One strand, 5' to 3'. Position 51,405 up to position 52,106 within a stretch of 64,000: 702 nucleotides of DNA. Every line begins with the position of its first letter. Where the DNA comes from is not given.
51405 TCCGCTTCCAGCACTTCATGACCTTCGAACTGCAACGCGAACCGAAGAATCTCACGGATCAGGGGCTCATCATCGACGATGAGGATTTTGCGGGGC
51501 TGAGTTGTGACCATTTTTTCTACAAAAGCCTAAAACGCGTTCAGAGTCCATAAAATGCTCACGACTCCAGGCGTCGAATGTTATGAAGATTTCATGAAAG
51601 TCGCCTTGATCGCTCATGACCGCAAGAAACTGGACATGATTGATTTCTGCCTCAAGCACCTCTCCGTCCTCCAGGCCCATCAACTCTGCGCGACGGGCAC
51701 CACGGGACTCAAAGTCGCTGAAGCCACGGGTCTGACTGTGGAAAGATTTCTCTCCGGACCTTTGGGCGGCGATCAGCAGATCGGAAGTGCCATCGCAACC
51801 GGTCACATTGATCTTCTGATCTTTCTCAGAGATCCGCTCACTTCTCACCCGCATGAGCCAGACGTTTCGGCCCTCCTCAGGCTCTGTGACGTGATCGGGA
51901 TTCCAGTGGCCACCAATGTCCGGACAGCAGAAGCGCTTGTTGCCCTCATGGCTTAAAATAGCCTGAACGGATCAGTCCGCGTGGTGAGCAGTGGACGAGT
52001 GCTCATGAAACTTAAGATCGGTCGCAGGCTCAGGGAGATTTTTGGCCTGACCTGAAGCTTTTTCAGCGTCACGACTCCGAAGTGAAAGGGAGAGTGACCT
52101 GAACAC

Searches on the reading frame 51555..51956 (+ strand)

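Call 40: search_protein_families(library=pfam, proteins=[window:51555-51956:+], max_evalue=0.001)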
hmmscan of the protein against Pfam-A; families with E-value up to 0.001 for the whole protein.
window:51555-51956:+ (133 aa): 1 family
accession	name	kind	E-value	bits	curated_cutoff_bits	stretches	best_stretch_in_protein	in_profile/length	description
PF02142.27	MGS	-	1.8e-15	57.3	24.1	1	32-120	6-94/94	MGS-like domain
